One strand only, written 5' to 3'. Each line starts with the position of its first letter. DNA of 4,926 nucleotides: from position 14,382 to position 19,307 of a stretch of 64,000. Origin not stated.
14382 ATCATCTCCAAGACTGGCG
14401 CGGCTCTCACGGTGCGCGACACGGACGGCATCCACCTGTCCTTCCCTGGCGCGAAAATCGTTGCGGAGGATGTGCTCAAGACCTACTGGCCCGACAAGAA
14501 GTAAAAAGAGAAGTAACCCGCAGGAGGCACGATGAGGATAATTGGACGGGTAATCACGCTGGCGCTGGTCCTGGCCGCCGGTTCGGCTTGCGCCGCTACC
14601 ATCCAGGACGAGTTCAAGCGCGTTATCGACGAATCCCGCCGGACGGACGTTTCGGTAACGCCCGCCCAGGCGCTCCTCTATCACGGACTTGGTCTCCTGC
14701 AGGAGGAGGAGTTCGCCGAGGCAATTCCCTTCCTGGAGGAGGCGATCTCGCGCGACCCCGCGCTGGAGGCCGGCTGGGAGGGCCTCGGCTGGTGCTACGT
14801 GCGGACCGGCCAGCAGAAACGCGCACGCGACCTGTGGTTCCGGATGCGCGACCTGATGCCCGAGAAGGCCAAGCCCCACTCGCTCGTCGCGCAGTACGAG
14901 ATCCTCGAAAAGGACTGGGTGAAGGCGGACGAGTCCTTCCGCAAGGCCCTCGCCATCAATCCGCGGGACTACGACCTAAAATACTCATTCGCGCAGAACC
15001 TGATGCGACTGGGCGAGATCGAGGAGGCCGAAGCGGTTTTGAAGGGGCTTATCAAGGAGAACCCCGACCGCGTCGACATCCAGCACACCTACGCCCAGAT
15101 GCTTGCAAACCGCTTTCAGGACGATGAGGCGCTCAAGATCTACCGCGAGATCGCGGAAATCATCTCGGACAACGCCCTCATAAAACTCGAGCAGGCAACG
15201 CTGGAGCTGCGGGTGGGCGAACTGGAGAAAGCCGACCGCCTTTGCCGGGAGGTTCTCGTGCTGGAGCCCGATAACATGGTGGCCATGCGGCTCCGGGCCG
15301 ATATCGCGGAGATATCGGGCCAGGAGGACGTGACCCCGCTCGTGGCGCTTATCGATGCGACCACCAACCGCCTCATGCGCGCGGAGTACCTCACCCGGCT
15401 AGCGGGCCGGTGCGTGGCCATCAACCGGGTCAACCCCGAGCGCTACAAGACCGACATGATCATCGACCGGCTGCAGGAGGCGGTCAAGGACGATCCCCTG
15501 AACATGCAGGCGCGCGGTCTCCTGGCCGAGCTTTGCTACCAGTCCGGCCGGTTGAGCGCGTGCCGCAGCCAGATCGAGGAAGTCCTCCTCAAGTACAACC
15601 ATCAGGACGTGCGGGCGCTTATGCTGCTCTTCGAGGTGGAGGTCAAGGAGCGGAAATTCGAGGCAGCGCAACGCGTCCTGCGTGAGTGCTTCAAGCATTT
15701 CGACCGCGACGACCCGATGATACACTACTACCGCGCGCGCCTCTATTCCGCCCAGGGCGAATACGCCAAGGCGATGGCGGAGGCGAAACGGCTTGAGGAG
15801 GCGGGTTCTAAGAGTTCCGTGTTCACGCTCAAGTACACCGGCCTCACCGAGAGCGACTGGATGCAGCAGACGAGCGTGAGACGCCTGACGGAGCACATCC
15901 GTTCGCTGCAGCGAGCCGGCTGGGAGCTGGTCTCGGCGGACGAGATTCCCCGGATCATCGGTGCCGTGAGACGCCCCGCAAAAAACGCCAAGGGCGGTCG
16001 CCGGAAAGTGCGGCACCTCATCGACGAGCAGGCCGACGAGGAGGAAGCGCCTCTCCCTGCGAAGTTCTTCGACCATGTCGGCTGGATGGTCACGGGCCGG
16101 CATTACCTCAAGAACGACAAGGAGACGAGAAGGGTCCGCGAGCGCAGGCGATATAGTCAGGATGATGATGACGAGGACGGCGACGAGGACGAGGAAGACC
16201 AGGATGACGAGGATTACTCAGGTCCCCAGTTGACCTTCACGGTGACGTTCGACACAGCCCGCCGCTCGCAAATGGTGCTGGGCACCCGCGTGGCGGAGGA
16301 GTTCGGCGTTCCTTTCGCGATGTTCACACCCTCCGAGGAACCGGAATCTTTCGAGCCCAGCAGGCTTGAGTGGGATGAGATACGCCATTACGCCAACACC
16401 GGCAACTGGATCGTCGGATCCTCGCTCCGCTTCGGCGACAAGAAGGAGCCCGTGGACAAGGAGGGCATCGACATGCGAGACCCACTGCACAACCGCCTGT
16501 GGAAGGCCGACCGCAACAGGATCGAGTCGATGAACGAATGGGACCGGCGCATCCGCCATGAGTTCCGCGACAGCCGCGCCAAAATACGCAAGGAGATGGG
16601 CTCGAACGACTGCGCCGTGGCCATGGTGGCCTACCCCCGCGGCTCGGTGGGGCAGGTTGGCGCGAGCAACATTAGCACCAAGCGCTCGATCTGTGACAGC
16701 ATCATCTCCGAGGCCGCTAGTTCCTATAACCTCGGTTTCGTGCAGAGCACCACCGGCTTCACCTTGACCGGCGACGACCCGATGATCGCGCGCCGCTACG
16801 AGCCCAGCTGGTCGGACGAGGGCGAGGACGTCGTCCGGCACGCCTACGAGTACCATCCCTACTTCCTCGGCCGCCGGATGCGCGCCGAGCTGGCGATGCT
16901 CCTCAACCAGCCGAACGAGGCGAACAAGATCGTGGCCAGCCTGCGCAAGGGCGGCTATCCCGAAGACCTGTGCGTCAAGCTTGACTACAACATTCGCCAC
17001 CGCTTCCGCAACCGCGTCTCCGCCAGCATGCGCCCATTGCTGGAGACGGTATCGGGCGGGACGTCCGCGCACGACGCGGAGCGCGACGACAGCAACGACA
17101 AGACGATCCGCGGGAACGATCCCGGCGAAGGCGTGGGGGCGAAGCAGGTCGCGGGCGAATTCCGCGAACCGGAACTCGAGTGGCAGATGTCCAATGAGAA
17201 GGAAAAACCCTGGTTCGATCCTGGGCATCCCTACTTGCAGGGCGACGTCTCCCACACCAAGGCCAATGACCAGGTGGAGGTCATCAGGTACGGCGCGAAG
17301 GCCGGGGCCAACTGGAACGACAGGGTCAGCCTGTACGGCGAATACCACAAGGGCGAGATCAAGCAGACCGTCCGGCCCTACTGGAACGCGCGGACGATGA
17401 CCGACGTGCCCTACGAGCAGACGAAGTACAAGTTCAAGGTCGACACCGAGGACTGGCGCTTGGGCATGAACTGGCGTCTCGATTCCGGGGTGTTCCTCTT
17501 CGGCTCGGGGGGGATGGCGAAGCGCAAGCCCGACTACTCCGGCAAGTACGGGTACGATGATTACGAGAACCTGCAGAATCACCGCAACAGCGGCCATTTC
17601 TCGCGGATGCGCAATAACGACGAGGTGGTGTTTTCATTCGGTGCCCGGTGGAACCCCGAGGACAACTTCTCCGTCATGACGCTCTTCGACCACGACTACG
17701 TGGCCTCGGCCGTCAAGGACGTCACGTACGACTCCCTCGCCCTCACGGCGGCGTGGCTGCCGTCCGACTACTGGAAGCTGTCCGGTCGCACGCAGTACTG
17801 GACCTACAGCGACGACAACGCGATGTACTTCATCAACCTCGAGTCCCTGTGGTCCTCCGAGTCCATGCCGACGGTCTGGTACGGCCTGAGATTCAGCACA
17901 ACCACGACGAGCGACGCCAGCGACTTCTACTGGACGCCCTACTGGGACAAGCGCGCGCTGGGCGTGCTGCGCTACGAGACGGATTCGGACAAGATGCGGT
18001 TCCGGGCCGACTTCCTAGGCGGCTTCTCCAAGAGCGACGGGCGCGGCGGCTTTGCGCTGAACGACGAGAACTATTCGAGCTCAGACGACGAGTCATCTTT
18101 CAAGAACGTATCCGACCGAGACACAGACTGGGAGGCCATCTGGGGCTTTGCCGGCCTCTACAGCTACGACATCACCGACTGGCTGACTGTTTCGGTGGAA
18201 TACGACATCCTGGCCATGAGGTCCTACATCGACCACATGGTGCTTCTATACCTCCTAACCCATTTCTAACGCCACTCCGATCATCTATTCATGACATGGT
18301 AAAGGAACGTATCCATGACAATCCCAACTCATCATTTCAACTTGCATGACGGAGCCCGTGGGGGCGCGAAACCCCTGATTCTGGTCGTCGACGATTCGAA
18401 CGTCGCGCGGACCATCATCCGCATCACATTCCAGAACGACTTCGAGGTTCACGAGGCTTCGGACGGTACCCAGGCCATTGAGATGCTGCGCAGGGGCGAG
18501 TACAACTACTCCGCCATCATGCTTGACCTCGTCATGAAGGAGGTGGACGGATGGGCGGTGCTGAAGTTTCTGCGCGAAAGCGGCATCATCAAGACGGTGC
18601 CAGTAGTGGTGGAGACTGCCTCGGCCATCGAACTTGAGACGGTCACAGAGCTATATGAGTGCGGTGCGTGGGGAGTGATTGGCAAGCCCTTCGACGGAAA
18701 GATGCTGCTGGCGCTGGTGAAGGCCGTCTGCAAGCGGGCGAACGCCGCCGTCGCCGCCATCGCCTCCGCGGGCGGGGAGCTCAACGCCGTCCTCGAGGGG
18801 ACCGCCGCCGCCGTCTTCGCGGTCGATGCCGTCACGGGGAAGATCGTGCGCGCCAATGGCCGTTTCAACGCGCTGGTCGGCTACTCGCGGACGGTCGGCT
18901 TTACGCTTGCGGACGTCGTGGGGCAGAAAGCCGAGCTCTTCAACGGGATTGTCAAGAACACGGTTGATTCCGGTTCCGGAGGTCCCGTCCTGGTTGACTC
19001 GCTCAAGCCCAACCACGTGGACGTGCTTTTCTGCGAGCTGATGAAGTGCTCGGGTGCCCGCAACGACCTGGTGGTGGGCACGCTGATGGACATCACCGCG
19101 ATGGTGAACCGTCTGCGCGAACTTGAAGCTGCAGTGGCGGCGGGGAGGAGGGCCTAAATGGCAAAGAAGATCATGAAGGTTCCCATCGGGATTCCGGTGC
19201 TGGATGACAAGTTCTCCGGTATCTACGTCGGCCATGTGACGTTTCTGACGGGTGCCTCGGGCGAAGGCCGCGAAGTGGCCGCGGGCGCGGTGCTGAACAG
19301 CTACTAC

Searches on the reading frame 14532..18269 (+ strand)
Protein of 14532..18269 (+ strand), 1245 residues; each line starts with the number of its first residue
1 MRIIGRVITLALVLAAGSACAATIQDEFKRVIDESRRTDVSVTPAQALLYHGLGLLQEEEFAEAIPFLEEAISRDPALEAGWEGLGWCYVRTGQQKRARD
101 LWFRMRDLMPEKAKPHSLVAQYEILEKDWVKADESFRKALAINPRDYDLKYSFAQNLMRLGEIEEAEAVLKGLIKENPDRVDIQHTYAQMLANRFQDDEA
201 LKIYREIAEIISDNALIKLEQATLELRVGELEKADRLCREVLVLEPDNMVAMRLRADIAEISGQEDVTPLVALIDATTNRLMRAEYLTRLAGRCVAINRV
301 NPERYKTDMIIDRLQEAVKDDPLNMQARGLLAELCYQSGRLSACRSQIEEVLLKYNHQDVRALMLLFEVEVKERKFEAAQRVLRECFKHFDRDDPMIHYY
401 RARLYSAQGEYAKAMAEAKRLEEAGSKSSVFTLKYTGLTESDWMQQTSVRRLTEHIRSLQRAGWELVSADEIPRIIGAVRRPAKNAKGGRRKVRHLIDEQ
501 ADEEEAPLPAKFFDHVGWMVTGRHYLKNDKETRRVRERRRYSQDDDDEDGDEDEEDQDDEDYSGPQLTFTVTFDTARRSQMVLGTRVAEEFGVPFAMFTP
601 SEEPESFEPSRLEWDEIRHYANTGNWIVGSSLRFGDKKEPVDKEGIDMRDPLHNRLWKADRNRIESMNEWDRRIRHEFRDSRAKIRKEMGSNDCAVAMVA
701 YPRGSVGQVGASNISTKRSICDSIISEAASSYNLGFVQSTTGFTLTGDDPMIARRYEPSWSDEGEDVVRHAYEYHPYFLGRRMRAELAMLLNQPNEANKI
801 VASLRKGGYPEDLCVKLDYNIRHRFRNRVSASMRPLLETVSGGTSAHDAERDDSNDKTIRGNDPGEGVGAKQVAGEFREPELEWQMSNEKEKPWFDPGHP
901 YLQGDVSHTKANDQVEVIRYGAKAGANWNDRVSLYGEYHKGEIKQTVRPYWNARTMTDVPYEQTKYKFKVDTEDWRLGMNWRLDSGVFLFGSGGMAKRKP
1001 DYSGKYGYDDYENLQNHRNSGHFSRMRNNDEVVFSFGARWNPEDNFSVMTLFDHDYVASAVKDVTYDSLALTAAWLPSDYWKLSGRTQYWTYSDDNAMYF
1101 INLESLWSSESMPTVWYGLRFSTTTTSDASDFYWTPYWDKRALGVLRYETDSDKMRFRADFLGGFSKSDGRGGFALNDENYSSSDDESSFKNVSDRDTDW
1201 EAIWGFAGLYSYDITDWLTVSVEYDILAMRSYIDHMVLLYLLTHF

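Call 7: search_protein_families(library=pfam, proteins=[window:14532-18269:+], max_evalue=0.01)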
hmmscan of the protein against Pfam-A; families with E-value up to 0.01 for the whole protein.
window:14532-18269:+ (1245 aa): 22 families
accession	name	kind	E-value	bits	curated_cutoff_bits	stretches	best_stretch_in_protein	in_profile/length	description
PF14559.12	TPR_19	-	6e-31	107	25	4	125-189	3-67/68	Tetratricopeptide repeat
PF13432.12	TPR_16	-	4.3e-21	75.5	32.7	2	368-427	5-63/65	Tetratricopeptide repeat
PF13428.12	TPR_14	-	5.8e-17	60.9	23.5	1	153-190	7-44/44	Tetratricopeptide repeat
PF23914.1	TPR_CcmH_CycH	-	4.3e-16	59.6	42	1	127-214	64-154/158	Cytochrome c-type biogenesis protein H TPR domain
PF13431.12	TPR_17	-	6.7e-13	48.3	24.4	0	391-414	9-32/34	Tetratricopeptide repeat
PF07719.23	TPR_2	-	3.5e-12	45.9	27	0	116-146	4-34/34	Tetratricopeptide repeat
PF14561.12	TPR_20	-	5.2e-10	40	25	1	311-407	8-88/90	Tetratricopeptide repeat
PF24575.1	TPR_Slam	-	4.1e-07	30.8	35.2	0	201-254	35-85/104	Surface lipoprotein assembly modifier, N-terminal TPR repeats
PF12895.13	ANAPC3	-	2.4e-06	28.1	27.2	0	117-171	27-80/82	Anaphase-promoting complex, cyclosome, subunit 3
PF00515.34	TPR_1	-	1.2e-05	25.3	27.8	0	55-76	11-32/34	Tetratricopeptide repeat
PF23241.1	HAT_PRP39_C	-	5.9e-05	23.6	33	0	184-250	62-128/139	PRP39 C-terminal HAT repeat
PF13505.12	OMP_b-brl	-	6.6e-05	23.6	28.7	1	898-1074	20-172/175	Outer membrane protein beta-barrel domain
PF13174.12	TPR_6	-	8.8e-05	23.4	26.3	0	154-179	7-32/33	Tetratricopeptide repeat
PF03704.23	BTAD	-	0.0001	23.1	22.1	0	154-214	69-129/146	Bacterial transcriptional activator domain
PF25064.1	ARM_TT21_5th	-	0.00034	21.3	27.8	0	123-197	11-86/117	TT21 fifth ARM repeats domain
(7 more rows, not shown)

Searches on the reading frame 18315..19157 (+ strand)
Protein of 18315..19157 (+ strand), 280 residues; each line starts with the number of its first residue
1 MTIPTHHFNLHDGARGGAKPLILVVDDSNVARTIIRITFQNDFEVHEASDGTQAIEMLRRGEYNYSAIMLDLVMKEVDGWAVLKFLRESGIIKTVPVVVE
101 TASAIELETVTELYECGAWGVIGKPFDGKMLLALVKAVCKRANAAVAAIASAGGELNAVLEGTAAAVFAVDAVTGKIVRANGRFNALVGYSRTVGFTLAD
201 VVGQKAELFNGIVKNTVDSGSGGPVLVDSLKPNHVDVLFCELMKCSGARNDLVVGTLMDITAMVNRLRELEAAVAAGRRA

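Call 7: search_protein_families(library=pfam, proteins=[window:18315-19157:+], max_evalue=0.01)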
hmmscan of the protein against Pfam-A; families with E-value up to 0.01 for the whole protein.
window:18315-19157:+ (280 aa): 4 families
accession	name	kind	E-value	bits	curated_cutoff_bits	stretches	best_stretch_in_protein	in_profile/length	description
PF00072.30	Response_reg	-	2e-19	70.2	30.2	1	22-135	1-110/111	Response regulator receiver domain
PF13188.13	PAS_8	-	0.00026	21.2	21.8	1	156-197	3-38/65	PAS domain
PF00989.32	PAS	-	0.0044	17.5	22.6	1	155-192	2-38/113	PAS fold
PF13426.13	PAS_9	-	0.0066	17.1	27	0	169-262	5-103/103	PAS domain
